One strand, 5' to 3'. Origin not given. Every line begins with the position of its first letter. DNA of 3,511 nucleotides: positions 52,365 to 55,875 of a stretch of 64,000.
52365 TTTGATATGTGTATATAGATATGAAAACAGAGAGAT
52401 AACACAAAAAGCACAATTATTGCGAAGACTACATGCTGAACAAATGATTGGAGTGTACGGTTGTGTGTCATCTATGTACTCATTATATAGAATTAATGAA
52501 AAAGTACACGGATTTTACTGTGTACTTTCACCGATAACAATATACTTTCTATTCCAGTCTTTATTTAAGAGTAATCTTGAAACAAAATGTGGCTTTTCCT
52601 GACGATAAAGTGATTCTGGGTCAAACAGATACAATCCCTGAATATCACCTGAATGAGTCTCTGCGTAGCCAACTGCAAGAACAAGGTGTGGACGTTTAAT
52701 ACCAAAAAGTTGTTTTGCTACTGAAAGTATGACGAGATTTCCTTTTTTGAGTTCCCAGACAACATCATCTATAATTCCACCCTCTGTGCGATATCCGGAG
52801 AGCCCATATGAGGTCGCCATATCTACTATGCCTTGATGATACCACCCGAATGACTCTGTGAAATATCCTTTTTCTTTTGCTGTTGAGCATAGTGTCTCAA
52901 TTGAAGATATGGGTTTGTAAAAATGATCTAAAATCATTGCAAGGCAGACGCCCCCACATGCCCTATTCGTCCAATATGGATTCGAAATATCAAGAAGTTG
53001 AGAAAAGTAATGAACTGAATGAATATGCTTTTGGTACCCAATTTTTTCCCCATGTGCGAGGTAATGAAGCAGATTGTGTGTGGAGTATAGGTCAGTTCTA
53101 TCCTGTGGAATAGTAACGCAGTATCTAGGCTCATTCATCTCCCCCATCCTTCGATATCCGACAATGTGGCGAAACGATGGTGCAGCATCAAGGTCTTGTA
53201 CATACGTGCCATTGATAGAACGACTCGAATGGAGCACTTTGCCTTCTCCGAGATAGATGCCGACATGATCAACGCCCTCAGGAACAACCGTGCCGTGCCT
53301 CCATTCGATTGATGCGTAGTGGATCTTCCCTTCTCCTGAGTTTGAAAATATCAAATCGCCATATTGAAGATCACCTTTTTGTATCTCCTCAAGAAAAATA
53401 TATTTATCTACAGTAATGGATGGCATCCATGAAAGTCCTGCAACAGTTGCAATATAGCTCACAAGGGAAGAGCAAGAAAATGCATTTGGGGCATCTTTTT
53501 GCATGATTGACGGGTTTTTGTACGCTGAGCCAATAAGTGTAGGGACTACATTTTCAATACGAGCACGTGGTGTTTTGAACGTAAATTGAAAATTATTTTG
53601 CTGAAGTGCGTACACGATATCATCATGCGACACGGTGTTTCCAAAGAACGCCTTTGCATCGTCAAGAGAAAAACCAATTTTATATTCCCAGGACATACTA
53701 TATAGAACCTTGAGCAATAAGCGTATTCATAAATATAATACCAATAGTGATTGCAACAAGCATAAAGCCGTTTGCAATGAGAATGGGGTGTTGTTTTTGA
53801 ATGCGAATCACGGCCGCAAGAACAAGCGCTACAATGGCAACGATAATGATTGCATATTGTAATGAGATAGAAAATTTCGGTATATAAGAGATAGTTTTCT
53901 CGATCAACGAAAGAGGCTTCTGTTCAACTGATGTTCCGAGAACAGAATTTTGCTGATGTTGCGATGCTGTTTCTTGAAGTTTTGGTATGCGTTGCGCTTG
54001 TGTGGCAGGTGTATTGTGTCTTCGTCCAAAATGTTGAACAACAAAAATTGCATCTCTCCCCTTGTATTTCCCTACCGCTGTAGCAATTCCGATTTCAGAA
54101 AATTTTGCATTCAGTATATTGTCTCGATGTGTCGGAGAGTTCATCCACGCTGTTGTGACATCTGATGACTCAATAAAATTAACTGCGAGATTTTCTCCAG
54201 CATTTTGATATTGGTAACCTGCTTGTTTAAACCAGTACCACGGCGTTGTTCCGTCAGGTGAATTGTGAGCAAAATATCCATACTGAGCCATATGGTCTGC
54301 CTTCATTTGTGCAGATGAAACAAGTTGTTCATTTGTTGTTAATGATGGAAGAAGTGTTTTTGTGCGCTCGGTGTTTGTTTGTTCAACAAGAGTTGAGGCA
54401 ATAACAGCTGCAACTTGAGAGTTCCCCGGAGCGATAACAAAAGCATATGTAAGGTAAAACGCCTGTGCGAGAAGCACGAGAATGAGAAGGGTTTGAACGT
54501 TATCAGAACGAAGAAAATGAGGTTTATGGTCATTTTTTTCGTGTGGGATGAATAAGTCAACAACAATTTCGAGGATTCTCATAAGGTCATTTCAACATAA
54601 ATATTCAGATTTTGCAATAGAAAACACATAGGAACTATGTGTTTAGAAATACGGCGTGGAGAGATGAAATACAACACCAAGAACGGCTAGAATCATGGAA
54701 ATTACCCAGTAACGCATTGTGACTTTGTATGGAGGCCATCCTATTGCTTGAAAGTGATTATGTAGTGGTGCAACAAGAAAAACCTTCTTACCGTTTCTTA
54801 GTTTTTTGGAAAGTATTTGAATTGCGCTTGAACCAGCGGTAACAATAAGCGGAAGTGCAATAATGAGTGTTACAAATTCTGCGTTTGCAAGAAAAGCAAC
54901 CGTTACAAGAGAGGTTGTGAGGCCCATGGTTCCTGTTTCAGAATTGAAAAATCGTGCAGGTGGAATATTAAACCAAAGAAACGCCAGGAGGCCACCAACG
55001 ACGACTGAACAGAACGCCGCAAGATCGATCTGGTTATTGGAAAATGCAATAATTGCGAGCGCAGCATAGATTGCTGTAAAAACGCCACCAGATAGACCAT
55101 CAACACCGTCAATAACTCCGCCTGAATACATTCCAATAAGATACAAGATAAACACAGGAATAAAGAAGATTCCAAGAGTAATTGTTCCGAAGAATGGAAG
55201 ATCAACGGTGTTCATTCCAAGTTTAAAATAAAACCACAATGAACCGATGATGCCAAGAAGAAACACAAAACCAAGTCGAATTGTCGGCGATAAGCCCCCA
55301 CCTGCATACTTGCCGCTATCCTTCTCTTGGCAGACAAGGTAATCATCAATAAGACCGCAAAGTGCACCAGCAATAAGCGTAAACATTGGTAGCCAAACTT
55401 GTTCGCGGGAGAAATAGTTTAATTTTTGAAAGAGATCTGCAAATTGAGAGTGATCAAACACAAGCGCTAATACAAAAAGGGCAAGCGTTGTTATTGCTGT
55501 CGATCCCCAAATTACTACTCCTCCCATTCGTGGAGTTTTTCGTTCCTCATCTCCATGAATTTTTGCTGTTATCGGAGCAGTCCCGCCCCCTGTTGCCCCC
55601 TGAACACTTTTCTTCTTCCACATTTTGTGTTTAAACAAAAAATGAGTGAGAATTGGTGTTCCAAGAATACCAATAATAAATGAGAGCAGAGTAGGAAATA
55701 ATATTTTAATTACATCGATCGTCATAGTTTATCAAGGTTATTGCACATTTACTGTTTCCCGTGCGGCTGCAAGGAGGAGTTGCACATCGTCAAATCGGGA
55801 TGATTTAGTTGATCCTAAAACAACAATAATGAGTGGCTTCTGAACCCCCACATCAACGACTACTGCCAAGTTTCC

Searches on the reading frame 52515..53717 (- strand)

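Call 37: search_protein_families(library=pfam, proteins=[window:52515-53717:-], max_evalue=0.00001)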
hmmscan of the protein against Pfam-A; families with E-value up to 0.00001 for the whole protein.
window:52515-53717:- (400 aa): 2 families
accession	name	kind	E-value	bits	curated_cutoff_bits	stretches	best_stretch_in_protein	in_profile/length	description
PF13529.12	Peptidase_C39_2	-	4.5e-11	43.9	24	1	235-367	3-142/143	Peptidase_C39 like family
PF00877.26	NLPC_P60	-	3.6e-10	40.2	23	0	147-189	63-104/105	NlpC/P60 family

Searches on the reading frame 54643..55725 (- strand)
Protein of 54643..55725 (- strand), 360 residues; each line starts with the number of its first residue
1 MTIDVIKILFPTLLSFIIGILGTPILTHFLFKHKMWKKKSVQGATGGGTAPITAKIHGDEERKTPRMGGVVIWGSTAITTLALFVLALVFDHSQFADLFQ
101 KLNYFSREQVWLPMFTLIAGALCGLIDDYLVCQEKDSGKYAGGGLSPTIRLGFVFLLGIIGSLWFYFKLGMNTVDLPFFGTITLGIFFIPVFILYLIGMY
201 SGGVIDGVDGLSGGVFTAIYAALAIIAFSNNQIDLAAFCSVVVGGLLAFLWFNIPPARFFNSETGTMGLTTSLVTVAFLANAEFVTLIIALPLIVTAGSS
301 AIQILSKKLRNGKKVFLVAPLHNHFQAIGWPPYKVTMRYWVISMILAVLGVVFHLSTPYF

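Call 37: search_protein_families(library=pfam, proteins=[window:54643-55725:-], max_evalue=0.00001)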
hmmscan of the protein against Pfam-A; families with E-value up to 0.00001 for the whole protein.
window:54643-55725:- (360 aa): 1 family
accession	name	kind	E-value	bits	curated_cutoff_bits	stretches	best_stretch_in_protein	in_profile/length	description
PF00953.26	Glycos_transf_4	-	1.8e-18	67.5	27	1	114-278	5-157/160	Glycosyl transferase family 4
